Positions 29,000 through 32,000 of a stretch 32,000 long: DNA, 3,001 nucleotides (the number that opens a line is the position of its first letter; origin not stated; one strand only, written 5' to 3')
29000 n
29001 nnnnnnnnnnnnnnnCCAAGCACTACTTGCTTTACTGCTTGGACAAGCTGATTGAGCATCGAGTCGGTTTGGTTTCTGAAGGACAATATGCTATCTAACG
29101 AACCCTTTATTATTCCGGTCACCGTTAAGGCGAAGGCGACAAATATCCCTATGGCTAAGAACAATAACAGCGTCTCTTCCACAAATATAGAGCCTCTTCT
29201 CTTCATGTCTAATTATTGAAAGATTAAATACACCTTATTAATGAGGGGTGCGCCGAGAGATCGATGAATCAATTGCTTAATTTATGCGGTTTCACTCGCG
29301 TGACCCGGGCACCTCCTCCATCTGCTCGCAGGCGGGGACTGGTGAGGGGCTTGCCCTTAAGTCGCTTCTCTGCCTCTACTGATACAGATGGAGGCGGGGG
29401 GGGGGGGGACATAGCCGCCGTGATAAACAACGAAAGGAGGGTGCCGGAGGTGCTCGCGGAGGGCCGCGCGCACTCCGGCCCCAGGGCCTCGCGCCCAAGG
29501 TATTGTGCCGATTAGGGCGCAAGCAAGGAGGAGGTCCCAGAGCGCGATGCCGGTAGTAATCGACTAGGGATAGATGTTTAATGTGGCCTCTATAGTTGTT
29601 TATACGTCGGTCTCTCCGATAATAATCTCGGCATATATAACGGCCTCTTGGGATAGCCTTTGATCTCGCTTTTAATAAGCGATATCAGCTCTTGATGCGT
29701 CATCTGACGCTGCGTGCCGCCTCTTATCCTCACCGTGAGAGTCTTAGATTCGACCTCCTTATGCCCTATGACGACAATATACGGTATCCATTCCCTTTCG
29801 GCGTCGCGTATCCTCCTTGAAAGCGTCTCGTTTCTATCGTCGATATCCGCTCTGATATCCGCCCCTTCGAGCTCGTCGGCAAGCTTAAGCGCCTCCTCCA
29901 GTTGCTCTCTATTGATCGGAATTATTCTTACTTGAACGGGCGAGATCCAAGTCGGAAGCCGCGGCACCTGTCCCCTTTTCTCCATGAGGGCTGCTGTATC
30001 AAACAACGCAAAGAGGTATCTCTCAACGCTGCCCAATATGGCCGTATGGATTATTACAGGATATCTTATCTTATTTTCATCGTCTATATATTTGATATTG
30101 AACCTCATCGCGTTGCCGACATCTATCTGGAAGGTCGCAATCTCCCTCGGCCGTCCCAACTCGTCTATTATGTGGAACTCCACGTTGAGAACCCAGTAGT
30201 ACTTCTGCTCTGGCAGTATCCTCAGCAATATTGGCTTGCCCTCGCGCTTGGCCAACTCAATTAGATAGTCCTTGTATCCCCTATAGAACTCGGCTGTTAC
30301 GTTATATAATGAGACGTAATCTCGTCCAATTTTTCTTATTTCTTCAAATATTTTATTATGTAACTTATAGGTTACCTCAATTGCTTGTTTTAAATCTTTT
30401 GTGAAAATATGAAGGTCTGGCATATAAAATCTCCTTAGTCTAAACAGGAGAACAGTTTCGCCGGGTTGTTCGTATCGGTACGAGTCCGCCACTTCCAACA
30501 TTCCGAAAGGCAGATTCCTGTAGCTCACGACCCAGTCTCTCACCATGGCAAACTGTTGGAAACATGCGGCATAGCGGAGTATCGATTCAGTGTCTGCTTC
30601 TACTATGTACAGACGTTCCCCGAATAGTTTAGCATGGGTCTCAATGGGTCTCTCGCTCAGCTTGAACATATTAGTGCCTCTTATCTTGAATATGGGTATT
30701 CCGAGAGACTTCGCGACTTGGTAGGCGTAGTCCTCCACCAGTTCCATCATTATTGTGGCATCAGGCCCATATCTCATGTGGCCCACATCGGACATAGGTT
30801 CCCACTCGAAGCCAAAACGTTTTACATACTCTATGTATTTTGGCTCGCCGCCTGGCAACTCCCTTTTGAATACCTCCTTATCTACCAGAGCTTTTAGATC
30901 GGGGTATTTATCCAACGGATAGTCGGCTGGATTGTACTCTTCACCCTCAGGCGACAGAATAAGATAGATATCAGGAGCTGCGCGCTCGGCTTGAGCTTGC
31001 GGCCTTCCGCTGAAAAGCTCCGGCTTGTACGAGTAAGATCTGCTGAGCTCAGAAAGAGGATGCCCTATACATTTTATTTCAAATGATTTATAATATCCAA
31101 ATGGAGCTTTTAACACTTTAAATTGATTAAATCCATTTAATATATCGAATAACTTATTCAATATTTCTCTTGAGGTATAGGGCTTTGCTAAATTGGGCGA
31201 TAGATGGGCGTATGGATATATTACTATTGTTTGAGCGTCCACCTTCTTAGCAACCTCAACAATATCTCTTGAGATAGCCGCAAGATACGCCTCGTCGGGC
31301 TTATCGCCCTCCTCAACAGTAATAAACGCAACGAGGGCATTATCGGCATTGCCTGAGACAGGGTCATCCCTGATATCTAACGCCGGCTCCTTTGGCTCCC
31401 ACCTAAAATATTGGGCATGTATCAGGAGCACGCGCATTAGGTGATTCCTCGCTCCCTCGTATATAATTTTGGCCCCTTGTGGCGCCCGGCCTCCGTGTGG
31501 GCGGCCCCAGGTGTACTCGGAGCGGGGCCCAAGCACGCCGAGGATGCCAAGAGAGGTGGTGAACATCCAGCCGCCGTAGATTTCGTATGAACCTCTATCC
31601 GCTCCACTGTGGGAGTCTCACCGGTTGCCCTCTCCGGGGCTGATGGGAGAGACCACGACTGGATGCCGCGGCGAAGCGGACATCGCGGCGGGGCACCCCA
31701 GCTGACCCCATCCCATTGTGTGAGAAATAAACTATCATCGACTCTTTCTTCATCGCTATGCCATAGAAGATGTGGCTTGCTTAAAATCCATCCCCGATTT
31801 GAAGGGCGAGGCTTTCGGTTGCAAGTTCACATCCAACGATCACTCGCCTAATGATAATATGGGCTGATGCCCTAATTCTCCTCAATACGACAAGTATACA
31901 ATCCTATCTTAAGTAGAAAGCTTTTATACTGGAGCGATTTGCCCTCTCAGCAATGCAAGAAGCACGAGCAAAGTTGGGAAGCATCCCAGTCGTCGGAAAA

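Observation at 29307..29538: Third GC-rich structured locus closed by a 12-bp terminal helix, with its own TATA box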

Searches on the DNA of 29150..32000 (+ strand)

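Call 4: search_rna_families(source=window, start=29150, end=29650, threshold=evalue, max_evalue=10, show_alignments=5)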
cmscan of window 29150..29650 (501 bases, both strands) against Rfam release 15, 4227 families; matches with E-value up to 10: 4.
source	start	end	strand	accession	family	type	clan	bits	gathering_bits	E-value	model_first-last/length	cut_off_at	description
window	29457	29525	-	RF03134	S6-S18-Chlorobi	Cis-reg; leader;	-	17.4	47.4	1.5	11-66/76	no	S6-S18-Chlorobi ribosomal protein leader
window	29310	29403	+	RF03329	mir-4743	Gene; miRNA;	-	16.5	72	1.4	1-101/101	no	mir-4743 microRNA precursor family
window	29331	29440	+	RF02151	MIMT1_1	Gene; lncRNA;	-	16.2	45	1.2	1-88/88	no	MER1 repeat containing imprinted transcript 1 conserved region 1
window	29424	29481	+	RF01867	CC2171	Gene; sRNA;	-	15.4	75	0.49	1-159/159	no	caulobacter sRNA CC2171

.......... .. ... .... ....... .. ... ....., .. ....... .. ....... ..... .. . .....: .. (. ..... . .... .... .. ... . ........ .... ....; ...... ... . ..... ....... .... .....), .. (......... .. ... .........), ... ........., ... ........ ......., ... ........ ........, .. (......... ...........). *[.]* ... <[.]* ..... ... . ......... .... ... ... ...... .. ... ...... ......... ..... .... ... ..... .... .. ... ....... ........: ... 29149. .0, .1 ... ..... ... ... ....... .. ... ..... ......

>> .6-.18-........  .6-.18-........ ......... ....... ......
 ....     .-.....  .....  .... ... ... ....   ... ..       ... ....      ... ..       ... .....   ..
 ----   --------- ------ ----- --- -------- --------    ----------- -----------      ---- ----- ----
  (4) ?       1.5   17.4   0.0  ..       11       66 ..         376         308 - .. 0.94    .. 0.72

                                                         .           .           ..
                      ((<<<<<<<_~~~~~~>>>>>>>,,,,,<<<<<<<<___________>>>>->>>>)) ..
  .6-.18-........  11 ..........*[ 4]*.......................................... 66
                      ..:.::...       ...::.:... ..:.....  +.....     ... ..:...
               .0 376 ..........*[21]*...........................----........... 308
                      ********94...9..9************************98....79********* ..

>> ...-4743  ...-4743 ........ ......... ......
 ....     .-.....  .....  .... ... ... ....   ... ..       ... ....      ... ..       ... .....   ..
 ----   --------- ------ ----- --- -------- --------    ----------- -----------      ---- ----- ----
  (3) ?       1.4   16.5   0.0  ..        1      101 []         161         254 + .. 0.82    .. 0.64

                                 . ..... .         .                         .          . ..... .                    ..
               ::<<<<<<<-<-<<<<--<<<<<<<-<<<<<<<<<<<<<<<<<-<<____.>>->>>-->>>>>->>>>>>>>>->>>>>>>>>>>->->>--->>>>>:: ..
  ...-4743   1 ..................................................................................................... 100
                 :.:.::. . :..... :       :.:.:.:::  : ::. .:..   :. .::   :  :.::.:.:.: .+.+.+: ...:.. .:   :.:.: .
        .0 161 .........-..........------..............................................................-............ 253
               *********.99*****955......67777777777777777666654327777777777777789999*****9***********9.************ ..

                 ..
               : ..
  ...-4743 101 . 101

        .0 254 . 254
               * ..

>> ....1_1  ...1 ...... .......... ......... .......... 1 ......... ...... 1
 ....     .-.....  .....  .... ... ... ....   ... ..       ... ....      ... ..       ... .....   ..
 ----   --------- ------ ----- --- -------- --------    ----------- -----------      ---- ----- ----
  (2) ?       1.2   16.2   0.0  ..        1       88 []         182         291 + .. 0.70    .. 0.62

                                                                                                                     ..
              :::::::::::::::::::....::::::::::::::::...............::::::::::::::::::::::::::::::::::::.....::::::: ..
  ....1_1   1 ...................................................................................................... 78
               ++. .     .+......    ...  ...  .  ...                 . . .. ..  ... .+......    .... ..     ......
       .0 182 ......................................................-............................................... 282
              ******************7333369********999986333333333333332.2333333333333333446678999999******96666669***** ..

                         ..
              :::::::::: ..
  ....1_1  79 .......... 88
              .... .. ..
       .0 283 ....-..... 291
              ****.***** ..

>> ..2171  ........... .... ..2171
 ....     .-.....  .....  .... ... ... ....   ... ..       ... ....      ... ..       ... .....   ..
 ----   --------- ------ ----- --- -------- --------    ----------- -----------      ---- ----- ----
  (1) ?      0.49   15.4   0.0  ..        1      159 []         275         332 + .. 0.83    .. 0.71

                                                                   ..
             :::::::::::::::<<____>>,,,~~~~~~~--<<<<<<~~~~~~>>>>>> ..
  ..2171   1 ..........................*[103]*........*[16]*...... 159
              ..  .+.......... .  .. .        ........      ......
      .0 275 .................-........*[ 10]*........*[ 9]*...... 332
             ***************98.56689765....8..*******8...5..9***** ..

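Call 20: search_dna_similar(query=window:29207-29589:+, collection=phages, mode=distant, max_evalue=0.01)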
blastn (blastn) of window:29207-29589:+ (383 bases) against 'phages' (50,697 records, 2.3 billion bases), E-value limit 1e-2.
No match.

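Call 21: search_dna_similar(query=window:29207-29589:+, collection=plasmids, mode=distant, max_evalue=0.01)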
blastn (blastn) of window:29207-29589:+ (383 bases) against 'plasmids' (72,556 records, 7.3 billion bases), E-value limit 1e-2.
No match.

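Call 45: search_rna_families(sources=[L001, L002, L003, L004, L005, L006, L007, L012, L013, L024, L020, L023, L015], threshold=gathering)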
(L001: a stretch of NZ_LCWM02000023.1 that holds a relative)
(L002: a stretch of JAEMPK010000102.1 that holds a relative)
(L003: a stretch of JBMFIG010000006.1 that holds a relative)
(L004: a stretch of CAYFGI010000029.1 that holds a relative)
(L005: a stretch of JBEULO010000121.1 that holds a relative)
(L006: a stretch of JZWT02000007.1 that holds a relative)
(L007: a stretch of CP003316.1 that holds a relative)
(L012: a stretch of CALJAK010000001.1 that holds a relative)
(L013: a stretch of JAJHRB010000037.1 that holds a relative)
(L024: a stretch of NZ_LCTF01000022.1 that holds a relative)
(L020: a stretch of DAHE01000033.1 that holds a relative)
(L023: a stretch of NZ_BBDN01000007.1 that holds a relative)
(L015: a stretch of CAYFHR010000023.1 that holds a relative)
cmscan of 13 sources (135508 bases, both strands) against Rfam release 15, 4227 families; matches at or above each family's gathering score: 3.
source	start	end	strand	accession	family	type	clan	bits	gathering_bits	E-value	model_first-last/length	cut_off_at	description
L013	9141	9211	-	RF00005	tRNA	Gene; tRNA;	CL00001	61.8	29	1.2e-10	1-71/71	no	tRNA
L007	8319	8403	+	RF00005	tRNA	Gene; tRNA;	CL00001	57.9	29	1.5e-09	1-71/71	no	tRNA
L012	8380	8463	-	RF00005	tRNA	Gene; tRNA;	CL00001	57.1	29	2.3e-09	1-71/71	no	tRNA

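Call 50: search_rna_families(source=L024, start=4560, end=5000, threshold=evalue, max_evalue=10, show_alignments=2)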
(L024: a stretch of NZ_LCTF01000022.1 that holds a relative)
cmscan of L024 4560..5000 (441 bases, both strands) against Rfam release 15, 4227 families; matches with E-value up to 10: 8.
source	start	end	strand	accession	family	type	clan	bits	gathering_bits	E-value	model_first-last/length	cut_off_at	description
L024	4637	4959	+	RF01857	Archaea_SRP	Gene;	CL00003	95.2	96.5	2.4e-22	1-317/317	no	Archaeal signal recognition particle RNA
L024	4698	4774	-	RF03499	mir-702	Gene; miRNA;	-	16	70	7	1-103/103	no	mir-702 microRNA precursor family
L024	4792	4862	-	RF01876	MIAT_exon5_2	Gene; lncRNA;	-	13.7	75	1.1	1-83/83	no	Myocardial infarction associated transcript exon 5 conserved region 2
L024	4724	4906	-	RF01752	psaA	Cis-reg;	-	13.1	50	0.96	1-197/197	no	psaA RNA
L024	4655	4711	+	RF00517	serC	Cis-reg; leader;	-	13.1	35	2.4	1-52/52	no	serC leader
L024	4593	4720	+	RF02115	FAM13A-AS1_2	Gene; lncRNA;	-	12.8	38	3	1-110/110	no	FAM13A antisense RNA 1 conserved region 2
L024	4622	4653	+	RF01753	psbNH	Cis-reg;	-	12.6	45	2.3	27-58/60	no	psbNH RNA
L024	4877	4971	+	RF02038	SPRY4-IT1_1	Gene; lncRNA;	-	11.9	50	6.9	1-91/91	no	SPRY4-IT1 conserved region 1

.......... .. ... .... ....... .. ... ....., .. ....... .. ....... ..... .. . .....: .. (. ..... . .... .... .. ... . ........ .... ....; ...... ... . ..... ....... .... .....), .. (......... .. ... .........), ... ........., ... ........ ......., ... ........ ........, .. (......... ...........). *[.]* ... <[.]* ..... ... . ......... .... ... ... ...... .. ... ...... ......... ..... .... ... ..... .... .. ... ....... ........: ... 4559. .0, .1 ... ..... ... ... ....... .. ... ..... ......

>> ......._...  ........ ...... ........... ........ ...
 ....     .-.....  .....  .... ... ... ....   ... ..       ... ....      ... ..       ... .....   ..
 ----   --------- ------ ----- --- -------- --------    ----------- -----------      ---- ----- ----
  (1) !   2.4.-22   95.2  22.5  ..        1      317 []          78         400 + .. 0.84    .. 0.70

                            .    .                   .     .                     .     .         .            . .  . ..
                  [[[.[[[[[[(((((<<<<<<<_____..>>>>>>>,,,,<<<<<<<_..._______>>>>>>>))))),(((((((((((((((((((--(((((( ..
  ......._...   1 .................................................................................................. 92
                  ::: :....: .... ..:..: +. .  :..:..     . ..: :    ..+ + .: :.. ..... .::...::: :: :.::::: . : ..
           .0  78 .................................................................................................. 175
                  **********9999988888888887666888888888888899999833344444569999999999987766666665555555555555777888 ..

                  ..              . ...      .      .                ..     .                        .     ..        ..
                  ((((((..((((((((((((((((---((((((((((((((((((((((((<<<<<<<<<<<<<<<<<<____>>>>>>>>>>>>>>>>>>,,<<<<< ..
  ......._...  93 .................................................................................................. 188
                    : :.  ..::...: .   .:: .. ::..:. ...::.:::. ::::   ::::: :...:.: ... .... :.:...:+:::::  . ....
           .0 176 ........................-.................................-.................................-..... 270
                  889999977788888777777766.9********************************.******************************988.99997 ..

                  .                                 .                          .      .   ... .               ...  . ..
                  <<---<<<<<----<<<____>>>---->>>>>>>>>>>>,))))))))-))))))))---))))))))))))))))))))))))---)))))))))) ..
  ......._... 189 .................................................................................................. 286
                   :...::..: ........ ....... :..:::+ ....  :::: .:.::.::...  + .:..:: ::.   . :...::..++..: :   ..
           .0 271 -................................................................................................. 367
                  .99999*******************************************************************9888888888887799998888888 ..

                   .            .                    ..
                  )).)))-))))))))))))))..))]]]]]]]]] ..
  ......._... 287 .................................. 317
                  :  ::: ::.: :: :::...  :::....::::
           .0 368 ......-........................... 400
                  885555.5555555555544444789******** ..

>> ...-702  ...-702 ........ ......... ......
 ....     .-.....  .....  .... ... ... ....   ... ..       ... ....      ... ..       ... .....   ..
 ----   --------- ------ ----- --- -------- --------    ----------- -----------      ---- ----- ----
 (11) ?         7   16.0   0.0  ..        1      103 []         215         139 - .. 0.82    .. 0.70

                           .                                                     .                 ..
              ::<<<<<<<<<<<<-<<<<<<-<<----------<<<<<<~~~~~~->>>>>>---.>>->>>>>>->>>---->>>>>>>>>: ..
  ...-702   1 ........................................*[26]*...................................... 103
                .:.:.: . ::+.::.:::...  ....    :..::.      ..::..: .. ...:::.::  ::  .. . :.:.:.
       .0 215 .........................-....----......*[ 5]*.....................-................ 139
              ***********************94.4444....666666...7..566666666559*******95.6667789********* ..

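Call 53: search_rna_families(source=window, start=31380, end=32000, threshold=evalue, max_evalue=5, show_alignments=2)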
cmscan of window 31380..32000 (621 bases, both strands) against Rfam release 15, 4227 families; matches with E-value up to 5: 2.
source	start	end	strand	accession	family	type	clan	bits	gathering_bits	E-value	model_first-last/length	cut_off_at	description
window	31643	31716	-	RF04101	mir-8864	Gene; miRNA;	-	20.6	120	0.54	1-110/110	no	mir-8864 microRNA precursor family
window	31503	31555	+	RF00239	mir-124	Gene; miRNA;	-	19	49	0.19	1-72/72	no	mir-124 microRNA precursor family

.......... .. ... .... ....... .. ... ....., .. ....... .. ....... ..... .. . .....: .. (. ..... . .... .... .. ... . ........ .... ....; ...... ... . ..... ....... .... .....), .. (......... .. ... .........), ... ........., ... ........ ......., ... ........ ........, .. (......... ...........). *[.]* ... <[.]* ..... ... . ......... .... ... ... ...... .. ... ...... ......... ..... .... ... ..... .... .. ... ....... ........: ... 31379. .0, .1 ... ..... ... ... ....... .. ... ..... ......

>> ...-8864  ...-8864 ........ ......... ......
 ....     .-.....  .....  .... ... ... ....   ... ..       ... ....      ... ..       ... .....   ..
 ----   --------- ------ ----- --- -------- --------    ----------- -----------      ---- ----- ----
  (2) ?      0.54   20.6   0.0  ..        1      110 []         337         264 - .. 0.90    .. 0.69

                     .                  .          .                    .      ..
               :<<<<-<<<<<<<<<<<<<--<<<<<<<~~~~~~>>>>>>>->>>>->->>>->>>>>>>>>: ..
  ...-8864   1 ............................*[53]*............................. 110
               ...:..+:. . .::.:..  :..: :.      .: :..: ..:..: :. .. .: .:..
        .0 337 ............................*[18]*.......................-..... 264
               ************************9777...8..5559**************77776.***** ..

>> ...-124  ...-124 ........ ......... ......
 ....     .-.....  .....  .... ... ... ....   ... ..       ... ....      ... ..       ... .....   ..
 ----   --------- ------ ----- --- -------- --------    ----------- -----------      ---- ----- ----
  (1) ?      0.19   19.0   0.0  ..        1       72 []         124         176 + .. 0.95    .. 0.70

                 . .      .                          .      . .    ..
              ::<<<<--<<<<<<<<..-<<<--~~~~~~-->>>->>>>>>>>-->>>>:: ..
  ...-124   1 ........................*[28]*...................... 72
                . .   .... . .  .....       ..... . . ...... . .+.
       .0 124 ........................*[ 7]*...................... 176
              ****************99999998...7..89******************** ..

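Call 70: build_rna_model(alignment_id=A6)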
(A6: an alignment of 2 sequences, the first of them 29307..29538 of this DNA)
Model R1 built from alignment A6 (2 sequences, 232 columns); structure: RNAalifold consensus.
model positions 232; base pairs 79; branch points 4; effective number of sequences 0.54; information 0.591 bits per position. Calibrated on 0.2 Mb of random sequence (short: E-values are rough).
structure used (alignment columns):
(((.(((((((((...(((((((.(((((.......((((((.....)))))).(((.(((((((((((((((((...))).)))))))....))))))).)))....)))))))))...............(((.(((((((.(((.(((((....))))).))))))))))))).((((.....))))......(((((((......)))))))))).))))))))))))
